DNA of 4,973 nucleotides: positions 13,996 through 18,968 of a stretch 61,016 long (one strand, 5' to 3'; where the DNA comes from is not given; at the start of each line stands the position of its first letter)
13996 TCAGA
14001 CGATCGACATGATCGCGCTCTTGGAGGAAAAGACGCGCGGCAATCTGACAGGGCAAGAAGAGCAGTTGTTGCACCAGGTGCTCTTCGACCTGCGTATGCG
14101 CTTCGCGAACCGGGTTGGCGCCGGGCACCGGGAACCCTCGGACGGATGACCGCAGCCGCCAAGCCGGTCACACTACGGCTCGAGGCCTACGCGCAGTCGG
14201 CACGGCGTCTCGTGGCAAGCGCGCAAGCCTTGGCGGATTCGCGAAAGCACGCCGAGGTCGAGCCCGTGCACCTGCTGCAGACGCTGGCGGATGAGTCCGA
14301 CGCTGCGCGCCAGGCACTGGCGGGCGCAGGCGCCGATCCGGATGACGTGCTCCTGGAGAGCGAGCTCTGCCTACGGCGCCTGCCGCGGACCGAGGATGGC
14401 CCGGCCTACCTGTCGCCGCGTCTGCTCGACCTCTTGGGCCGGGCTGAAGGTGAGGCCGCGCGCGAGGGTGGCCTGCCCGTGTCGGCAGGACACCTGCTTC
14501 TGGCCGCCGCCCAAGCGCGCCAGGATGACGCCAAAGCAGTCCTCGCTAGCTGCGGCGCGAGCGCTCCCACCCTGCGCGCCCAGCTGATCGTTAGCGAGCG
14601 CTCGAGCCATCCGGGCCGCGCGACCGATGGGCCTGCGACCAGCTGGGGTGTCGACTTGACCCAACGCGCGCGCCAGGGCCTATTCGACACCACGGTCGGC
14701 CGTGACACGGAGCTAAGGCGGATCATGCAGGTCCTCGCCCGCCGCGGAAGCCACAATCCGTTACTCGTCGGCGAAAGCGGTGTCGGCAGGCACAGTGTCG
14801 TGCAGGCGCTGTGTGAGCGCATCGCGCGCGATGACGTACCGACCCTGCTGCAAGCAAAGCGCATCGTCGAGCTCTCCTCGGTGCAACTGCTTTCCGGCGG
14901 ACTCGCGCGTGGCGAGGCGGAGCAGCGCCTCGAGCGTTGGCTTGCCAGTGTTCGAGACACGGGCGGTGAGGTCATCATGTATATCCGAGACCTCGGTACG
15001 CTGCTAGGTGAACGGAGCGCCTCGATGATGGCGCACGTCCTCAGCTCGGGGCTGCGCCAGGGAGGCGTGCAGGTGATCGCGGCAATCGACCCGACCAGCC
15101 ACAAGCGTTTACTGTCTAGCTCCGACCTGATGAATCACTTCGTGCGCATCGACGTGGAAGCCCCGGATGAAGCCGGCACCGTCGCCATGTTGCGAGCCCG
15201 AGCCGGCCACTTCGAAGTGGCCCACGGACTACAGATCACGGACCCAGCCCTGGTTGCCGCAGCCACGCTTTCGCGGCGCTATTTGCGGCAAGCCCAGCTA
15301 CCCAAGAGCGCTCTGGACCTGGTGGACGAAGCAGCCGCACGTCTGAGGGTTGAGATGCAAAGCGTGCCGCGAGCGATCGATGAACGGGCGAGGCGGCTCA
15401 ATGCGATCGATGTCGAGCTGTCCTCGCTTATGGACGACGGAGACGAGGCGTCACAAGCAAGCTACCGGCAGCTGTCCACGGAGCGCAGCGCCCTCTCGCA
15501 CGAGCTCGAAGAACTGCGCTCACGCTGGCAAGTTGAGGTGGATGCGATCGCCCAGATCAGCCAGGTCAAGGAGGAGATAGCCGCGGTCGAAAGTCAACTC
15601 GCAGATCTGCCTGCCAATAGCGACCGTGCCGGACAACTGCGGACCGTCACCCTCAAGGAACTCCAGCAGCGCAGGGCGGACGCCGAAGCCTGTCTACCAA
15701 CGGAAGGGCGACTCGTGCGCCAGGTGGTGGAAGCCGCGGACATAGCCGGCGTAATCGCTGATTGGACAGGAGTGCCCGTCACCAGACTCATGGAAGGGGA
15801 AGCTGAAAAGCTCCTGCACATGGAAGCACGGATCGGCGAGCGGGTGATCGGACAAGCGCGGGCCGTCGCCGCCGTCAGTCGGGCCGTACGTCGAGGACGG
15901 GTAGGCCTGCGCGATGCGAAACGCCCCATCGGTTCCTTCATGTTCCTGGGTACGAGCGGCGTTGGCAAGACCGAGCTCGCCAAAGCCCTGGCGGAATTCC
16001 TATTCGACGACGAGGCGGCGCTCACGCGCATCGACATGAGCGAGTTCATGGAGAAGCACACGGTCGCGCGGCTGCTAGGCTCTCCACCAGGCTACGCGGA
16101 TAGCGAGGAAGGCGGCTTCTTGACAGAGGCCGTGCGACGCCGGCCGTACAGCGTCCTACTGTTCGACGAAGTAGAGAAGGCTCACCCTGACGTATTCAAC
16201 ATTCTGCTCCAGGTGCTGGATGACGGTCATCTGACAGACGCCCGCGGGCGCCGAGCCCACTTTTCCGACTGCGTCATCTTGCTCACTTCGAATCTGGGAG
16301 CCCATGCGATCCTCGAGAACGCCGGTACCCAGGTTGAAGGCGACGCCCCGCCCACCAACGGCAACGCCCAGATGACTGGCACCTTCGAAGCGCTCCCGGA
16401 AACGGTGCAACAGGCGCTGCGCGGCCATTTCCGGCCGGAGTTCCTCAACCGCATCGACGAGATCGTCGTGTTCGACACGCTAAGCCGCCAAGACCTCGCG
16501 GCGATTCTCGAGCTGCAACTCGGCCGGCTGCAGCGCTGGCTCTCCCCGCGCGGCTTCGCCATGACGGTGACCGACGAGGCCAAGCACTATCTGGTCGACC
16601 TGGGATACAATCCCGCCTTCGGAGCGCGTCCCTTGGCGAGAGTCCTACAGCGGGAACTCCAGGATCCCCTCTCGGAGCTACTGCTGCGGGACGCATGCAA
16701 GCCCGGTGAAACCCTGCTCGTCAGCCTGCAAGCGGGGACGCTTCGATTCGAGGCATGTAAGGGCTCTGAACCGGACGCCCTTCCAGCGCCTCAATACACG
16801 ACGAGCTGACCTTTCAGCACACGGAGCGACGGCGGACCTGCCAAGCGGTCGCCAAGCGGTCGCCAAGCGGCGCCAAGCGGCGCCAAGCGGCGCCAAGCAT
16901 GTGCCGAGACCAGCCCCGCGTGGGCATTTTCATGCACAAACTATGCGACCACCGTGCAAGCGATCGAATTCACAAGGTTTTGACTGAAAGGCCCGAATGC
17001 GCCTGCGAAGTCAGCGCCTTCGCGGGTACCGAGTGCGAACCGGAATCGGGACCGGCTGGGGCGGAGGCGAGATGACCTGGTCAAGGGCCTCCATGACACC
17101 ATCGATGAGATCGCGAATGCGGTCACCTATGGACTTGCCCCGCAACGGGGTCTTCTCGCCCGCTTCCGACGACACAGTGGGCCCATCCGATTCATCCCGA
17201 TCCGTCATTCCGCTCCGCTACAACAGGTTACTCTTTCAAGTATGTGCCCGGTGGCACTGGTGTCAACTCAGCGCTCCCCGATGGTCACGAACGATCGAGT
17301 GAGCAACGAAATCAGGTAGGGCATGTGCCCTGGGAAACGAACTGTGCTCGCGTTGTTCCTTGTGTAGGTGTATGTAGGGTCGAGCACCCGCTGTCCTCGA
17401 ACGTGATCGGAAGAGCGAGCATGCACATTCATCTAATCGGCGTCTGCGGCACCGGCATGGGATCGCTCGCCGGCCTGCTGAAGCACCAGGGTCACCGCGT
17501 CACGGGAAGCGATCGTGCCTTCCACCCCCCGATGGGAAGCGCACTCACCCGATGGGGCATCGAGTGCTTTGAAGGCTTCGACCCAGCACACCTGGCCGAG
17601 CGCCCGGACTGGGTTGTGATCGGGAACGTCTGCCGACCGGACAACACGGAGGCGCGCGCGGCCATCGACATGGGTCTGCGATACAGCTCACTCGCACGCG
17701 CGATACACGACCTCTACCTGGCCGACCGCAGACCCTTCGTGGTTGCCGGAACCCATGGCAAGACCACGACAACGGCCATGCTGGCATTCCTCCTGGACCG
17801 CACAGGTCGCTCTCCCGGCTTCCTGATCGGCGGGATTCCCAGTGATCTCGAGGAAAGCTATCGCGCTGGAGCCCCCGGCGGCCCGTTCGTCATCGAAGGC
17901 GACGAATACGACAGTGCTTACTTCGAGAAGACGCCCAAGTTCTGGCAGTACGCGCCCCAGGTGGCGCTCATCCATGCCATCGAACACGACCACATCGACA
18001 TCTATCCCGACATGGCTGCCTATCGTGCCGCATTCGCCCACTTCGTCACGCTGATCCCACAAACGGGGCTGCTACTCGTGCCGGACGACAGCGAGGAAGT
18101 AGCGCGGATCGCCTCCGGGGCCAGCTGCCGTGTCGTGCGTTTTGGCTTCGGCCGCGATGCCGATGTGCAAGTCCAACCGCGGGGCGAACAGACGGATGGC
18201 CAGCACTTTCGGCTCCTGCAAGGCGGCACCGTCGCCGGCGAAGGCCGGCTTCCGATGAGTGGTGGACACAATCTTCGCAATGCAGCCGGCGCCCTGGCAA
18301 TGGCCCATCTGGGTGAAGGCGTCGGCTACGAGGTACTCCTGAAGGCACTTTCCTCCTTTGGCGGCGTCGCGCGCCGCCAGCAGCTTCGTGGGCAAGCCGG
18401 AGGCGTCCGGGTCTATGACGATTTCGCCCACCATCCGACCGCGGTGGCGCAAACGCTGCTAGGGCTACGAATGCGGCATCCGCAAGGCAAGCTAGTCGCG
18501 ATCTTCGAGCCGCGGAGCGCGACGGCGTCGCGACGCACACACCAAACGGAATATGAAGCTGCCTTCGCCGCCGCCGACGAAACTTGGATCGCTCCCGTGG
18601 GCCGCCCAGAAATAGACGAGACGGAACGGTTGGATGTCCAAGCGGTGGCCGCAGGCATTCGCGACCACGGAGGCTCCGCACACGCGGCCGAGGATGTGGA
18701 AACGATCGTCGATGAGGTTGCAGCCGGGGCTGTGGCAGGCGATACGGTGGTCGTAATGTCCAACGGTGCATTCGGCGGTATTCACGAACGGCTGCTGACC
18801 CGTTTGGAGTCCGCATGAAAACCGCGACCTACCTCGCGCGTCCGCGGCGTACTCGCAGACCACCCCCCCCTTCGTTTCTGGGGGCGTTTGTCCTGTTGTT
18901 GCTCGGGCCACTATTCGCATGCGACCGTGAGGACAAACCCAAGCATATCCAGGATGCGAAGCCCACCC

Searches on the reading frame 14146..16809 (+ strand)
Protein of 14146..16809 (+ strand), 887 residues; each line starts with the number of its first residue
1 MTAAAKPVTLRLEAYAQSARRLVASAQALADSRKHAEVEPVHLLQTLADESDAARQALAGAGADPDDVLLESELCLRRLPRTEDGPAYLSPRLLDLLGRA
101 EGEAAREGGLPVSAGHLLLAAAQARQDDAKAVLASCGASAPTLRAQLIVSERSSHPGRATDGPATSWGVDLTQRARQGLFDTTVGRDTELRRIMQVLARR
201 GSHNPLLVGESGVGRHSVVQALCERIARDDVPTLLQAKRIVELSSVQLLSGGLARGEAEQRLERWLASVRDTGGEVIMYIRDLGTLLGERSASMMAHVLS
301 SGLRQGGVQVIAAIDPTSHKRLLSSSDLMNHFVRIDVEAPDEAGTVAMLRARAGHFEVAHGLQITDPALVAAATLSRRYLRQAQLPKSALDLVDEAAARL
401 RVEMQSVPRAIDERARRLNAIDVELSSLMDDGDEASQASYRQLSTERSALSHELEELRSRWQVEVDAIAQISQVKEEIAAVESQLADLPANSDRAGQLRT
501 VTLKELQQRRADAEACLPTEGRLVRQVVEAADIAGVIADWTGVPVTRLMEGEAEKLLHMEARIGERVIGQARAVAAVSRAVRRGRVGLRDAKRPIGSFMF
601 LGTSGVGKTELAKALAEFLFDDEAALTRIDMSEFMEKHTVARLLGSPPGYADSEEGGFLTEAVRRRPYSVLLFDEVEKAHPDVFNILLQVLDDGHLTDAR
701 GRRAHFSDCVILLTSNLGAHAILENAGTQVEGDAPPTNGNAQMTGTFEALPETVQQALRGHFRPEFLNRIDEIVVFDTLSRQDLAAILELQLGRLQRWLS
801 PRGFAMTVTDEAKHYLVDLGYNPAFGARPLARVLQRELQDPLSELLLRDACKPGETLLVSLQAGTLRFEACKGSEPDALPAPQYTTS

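Call 13: search_protein_families(library=pfam, proteins=[window:14146-16809:+])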
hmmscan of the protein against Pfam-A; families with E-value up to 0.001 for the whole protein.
window:14146-16809:+ (887 aa): 14 families
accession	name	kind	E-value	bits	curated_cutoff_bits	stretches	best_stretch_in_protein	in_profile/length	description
PF07724.20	AAA_2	-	1.4e-61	207.8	27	1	593-773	1-166/166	AAA domain (Cdc48 subfamily)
PF10431.15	ClpB_D2-small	-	7.8e-22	77.5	21.9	1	779-858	1-80/81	C-terminal, D2-small domain, of ClpB protein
PF17871.7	AAA_lid_9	-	9.6e-21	74.1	22.8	1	342-442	2-102/104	AAA lid domain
PF07728.20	AAA_5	-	3.3e-15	56.7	22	1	598-705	2-105/139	AAA domain (dynein-related subfamily)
PF00004.35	AAA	-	3.8e-12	47.2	21.2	1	599-714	2-107/131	ATPase family associated with various cellular activities (AAA)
PF02861.25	Clp_N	-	9.2e-11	42.2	20.7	1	26-72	1-48/53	Clp amino terminal domain, pathogenicity island component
PF00158.32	Sigma54_activat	-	6.5e-08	32.9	20.2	1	597-716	24-142/168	Sigma-54 interaction domain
PF13401.12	AAA_22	-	2.3e-07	31.6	27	1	598-693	8-110/130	AAA domain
PF05673.19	DUF815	-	1.2e-05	25.1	23.8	1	191-325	42-156/249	Protein of unknown function (DUF815)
PF01078.27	Mg_chelatase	-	1.6e-05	24.9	20.3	0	189-241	10-61/207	Magnesium chelatase, subunit ChlI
PF13191.12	AAA_16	-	1.7e-05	25.8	32.6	0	184-272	3-101/167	AAA ATPase domain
PF23569.1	NBD_SMAX1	-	0.00011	22.4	27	1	187-289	16-121/212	SMAX1 nucleotide binding domain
PF12775.13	AAA_7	-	0.00023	21.2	25.8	0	597-644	35-82/181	P-loop containing dynein motor region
PF03193.22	RsgA_GTPase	-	0.00046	20.5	30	0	597-630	108-138/174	RsgA GTPase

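Call 52: find_related_loci(query=window:14146-16809:+, collection=genome_contigs, flank=4000)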
Query window:14146-16809:+ (887 aa) in genome_contigs; peptide patterns used: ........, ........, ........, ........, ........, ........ (x = any residue, [..] = any of these).
599 stretches matched a pattern (row limit reached: there are more); 599 encode a relative of the query (tblastn E <= 1e-3); the best 80 are kept; 80 distinct loci.
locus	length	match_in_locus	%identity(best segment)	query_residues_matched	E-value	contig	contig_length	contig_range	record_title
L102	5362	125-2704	40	10-869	0e+0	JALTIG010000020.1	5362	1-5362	MAG: bacterium isolate S016_metabat2_scaf2bin.180 S016_NODE_11206_length_5362_cov_2.781853, whole genome shotgun sequenc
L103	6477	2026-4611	40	8-869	0e+0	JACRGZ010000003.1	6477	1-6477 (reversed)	MAG: Nitrospirae bacterium isolate NC_groundwater_1764_Pr3_B-0.1um_46_12 SR-2_scaffold_141_120732, whole genome shotgun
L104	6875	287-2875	42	10-873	0e+0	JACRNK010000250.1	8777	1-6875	MAG: Deltaproteobacteria bacterium isolate NC_groundwater_1933_Pr3_S-0.2um_44_5 scaffold_658199, whole genome shotgun se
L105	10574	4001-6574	42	10-869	0e+0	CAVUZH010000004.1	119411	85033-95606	MAG: uncultured delta proteobacterium isolate MFD05567.bin.2.276 genome assembly, contig: contig_113740, whole genome sh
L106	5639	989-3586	40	9-872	0e+0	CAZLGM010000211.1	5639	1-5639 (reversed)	MAG TPA_asm: uncultured Desulfocapsaceae bacterium isolate SRP077602_co1_307 genome assembly, contig: NODE_41349_length_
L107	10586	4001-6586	41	4-866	0e+0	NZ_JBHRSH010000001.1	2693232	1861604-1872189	Hyphococcus aureus strain KCTC 62394 soapdenovo_K_127_1, whole genome shotgun sequence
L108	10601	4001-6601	41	5-876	0e+0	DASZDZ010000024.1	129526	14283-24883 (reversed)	MAG TPA_asm: Pseudaminobacter sp. isolate SMAG_U6481 k141_636329, whole genome shotgun sequence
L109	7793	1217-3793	42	10-871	0e+0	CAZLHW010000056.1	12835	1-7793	MAG TPA_asm: uncultured Acidobacteriota bacterium isolate SRP167436_co1_235 genome assembly, contig: NODE_8060_length_12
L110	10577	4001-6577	42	10-871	0e+0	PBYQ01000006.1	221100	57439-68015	MAG: Citromicrobium sp. isolate NP26 77421, whole genome shotgun sequence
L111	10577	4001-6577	42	6-868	0e+0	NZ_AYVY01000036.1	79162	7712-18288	Mesorhizobium sp. LSHC420B00 scaffold0036, whole genome shotgun sequence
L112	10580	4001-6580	40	6-868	0e+0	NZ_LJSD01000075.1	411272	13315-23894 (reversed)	Mesorhizobium sp. 1M-11 scaffold4, whole genome shotgun sequence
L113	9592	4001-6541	43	10-860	0e+0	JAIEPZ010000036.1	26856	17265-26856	MAG: Hyphomicrobiales bacterium isolate co.spades.DASTOOL.2.5kb_083 c_000000439596, whole genome shotgun sequence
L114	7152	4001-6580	40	10-868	0e+0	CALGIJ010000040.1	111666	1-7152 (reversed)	MAG TPA_asm: uncultured Desulfobacterales bacterium isolate SRR3330205_bin.88_CONCOCT_v1.1_MAG genome assembly, contig:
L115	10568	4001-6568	41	13-871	0e+0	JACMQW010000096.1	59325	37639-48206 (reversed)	MAG: Oligoflexia bacterium isolate LF-bin-469 FL-bin-469-contig-k141_2667787, whole genome shotgun sequence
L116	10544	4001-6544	41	6-860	0e+0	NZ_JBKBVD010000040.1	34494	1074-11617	MAG: Paracoccus sp. (in: a-proteobacteria) isolate 21H_023.bin.1 NODE_1152_length_34494_cov_5.686527, whole genome shotg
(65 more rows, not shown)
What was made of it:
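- Tried and rejected: I used this to look for relatives and empty sites (call 52).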

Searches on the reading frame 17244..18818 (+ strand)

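Call 63: search_protein_families(library=pfam, proteins=[window:17244-18818:+], max_evalue=0.00001)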
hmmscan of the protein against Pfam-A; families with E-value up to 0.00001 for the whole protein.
window:17244-18818:+ (524 aa): 3 families
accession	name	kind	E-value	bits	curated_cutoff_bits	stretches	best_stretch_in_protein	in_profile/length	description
PF08245.18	Mur_ligase_M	-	1.1e-21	78.2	24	1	167-354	1-200/200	Mur ligase middle domain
PF02875.26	Mur_ligase_C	-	3.6e-16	60.6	28.4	1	377-508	1-127/127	Mur ligase, glutamate ligase domain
PF01225.30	Mur_ligase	-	1.1e-15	58.3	21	1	61-158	1-91/95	Mur ligase family, catalytic domain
